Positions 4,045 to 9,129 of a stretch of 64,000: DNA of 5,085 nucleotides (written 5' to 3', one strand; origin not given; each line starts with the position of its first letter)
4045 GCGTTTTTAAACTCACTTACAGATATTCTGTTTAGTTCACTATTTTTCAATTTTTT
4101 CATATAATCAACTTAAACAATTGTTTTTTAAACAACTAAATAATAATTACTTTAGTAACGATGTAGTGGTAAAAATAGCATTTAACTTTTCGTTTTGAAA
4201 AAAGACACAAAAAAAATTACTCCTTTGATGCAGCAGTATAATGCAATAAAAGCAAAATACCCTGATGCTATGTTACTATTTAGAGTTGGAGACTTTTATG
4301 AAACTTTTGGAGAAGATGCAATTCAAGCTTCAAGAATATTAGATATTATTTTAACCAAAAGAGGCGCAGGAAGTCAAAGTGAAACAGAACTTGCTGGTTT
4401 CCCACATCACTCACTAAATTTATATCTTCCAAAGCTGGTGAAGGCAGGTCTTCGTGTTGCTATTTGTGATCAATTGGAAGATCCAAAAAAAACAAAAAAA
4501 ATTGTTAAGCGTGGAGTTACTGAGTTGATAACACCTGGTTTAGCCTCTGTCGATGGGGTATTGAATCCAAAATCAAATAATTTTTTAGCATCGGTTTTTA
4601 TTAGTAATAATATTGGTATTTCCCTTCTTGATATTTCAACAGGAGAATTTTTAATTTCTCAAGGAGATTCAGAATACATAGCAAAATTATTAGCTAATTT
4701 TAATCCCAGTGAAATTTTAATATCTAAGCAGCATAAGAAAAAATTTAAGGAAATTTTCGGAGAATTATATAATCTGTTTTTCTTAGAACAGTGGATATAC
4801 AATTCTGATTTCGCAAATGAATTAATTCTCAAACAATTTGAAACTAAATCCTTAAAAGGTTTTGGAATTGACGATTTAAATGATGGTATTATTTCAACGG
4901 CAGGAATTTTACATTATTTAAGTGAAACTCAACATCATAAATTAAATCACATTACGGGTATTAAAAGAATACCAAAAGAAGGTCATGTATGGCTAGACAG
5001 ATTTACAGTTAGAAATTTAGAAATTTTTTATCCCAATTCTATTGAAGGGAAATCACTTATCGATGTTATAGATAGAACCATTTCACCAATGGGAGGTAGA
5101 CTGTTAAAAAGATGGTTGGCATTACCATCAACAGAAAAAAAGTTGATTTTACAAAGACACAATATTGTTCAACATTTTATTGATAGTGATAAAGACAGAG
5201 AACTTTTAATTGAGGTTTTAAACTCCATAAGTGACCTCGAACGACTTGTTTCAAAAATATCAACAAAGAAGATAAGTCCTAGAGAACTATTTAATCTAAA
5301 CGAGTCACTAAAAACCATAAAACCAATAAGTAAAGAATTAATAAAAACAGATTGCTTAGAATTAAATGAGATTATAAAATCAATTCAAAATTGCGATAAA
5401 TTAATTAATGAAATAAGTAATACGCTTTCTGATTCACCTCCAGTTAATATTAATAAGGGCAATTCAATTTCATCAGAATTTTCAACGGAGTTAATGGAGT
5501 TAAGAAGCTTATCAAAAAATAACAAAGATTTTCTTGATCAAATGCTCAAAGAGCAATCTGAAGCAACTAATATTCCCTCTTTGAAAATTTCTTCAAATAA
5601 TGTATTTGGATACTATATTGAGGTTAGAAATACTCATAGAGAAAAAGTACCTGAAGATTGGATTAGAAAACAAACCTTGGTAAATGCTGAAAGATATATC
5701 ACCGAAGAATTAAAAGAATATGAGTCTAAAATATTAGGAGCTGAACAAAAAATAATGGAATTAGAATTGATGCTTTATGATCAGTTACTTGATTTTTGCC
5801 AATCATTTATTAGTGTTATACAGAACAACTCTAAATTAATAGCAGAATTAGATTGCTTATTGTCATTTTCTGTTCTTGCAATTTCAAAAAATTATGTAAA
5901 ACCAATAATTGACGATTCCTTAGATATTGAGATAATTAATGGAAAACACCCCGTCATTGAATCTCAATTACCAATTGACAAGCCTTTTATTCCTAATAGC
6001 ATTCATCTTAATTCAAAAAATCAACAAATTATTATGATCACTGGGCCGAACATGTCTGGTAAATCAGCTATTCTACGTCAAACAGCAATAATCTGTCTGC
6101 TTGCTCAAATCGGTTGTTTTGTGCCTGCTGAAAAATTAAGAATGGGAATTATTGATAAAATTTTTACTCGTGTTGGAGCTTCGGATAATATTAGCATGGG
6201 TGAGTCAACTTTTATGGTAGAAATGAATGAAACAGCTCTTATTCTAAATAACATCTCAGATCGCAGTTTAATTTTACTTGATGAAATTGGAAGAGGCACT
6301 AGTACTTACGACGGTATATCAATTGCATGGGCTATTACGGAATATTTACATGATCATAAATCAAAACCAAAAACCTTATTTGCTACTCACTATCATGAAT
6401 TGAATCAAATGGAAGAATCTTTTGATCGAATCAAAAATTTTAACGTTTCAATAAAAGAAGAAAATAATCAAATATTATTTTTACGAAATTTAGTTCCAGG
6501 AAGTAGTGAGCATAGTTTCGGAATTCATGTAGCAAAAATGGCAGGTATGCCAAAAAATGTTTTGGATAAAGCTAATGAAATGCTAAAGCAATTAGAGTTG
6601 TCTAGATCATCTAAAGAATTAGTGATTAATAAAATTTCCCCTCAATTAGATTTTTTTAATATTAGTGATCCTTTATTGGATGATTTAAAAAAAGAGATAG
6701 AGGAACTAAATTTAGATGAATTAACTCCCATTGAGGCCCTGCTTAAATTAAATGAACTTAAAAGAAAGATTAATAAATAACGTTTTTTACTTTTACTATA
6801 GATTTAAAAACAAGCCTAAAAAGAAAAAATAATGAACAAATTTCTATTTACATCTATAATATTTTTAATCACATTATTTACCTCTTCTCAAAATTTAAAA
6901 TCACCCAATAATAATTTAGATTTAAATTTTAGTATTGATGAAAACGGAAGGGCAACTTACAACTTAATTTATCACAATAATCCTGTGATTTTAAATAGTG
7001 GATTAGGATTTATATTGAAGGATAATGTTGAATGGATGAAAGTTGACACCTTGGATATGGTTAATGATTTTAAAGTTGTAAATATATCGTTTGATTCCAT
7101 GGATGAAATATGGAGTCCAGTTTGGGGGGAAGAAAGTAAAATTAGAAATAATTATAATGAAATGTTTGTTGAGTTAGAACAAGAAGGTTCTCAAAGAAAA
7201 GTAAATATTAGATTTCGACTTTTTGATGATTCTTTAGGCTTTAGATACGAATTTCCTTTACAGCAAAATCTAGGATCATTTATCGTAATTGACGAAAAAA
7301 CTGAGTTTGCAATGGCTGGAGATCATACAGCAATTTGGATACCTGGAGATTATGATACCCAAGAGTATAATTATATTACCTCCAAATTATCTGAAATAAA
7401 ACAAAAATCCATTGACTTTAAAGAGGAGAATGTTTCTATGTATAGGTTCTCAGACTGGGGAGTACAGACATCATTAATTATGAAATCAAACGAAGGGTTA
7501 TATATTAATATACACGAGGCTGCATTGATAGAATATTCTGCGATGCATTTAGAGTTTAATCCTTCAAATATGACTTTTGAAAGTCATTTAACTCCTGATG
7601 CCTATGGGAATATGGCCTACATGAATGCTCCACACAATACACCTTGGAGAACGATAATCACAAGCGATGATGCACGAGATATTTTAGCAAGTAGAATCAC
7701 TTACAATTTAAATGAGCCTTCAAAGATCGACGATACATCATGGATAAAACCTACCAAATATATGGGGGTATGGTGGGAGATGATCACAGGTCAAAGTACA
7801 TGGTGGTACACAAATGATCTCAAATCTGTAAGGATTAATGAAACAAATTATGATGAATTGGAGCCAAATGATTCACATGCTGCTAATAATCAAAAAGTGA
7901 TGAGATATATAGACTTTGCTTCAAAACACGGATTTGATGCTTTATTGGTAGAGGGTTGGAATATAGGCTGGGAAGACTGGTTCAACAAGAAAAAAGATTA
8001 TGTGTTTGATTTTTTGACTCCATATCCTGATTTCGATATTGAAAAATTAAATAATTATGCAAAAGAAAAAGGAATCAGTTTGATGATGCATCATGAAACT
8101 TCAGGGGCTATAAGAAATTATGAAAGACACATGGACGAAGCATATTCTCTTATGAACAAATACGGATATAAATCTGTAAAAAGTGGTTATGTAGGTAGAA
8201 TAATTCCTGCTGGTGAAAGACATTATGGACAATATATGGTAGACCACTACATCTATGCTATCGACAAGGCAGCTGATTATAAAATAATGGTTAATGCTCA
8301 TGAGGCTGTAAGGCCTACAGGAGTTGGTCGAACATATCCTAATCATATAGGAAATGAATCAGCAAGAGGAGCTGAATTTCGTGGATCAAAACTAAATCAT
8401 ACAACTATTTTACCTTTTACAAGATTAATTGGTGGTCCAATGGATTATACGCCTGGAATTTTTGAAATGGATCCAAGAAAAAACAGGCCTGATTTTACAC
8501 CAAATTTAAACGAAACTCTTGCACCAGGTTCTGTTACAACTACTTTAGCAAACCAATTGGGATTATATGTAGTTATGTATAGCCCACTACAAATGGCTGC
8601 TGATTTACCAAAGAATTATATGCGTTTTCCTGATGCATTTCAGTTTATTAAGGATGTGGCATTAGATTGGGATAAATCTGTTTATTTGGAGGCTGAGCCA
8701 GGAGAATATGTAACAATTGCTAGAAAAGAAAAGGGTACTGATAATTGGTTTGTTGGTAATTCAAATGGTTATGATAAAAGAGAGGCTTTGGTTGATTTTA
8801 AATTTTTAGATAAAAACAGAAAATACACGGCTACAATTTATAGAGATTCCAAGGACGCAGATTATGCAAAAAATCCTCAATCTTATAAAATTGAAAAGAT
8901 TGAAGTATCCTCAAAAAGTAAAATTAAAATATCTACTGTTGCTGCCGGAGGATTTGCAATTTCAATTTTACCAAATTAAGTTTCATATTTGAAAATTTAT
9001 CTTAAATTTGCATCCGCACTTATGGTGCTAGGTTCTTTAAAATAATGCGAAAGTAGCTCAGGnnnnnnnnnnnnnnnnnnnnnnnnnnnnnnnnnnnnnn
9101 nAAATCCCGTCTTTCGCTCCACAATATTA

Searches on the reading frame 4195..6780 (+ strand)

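Call 3: search_protein_families(library=pfam, proteins=[window:4195-6780:+], max_evalue=0.1)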
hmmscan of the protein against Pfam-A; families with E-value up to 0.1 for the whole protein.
window:4195-6780:+ (861 aa): 6 families
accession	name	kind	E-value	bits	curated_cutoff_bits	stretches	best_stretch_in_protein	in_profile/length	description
PF00488.27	MutS_V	-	1.6e-82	276.5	30.2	1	614-801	2-188/188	MutS domain V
PF05192.23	MutS_III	-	5.2e-41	141.5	34.1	1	271-559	2-194/194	MutS domain III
PF01624.25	MutS_I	-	1e-38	132.5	20.6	1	9-116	1-108/113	MutS domain I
PF05190.23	MutS_IV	-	2.3e-25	89.1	22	1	428-518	1-91/92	MutS family domain IV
PF05188.22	MutS_II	-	8e-18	65.6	25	1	129-253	1-132/133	MutS domain II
PF25199.1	nSTAND_NTPase5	-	0.061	13.6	34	0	605-632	36-63/145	Novel STAND NTPase 5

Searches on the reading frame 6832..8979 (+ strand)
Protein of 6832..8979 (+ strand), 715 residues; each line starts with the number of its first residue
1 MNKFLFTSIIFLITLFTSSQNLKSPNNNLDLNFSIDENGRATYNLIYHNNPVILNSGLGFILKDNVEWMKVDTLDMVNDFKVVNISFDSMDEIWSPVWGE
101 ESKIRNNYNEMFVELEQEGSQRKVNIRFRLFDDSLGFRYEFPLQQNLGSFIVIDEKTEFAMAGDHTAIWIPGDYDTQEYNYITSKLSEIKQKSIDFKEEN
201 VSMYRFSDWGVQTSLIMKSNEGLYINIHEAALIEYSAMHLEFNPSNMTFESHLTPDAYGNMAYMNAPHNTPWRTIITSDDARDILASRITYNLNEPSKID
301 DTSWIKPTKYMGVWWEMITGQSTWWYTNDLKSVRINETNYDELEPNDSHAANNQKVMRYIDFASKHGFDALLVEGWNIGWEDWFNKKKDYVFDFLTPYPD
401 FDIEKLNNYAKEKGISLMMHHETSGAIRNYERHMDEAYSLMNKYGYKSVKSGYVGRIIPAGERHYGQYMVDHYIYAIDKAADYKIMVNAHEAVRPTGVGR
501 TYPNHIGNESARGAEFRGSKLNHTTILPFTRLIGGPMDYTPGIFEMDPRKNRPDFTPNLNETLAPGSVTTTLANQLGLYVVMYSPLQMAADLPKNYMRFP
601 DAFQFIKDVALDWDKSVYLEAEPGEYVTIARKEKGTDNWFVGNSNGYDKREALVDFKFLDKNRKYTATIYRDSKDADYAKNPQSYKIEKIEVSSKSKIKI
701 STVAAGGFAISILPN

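Call 3: search_protein_families(library=pfam, proteins=[window:6832-8979:+], max_evalue=0.1)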
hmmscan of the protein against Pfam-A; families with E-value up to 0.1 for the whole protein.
window:6832-8979:+ (715 aa): 4 families
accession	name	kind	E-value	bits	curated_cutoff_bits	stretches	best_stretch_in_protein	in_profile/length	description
PF10566.15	Glyco_hydro_97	-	4.8e-97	325.1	32.5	1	301-609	1-274/275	Glycoside hydrolase 97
PF14508.12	GH97_N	-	7.7e-66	222.3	25.3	1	22-296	1-229/229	Glycosyl-hydrolase 97 N-terminal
PF14509.12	GH97_C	-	3.3e-31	107.8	25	1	612-712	1-96/97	Glycosyl-hydrolase 97 C-terminal, oligomerisation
PF09973.14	DUF2208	-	0.099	12.7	24.3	0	4-131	94-217/231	Predicted membrane protein (DUF2208)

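Call 71: search_solved_structures(query=window:6832-8979:+, max_evalue=1e-50)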
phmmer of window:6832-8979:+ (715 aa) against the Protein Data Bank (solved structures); distinct sequences matched with E-value up to 1e-50: 11.
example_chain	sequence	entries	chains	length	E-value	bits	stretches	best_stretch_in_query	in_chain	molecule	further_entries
8wg0_A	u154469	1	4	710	1.7e-285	952.2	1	20-714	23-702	Candidate alpha-glucosidase Glycoside hydrolase family 97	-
8wg1_A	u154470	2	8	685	8.7e-285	949.8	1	21-714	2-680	Candidate alpha-glucosidase Glycoside hydrolase family 97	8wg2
2d73_A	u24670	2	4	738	1.1e-275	919.8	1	19-712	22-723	alpha-glucosidase SusB | Alpha-glucosidase (Alpha-glucosidase SusB)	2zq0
2jka_A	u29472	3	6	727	1.5e-275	919.3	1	19-712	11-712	ALPHA-GLUCOSIDASE (ALPHA-GLUCOSIDASE SUSB)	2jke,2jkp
3wfa_A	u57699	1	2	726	1.6e-275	919.3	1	20-712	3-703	Alpha-glucosidase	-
9bs5_A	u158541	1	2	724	8.4e-274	913.5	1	19-712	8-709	Alpha-glucosidase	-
5hq4_A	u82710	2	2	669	5.7e-137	461.2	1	22-711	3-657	Alpha-glucosidase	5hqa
5hqc_A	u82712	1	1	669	5.8e-137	461.2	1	22-711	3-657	Glycoside Hydrolase Family 97 enzyme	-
5hqb_A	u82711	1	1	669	1.3e-136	460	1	22-711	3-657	Alpha-glucosidase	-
5e1q_A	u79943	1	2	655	1.3e-62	215.4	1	24-712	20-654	Retaining alpha-galactosidase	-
3a24_A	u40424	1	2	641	1.2e-61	212.3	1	24-712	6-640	alpha-galactosidase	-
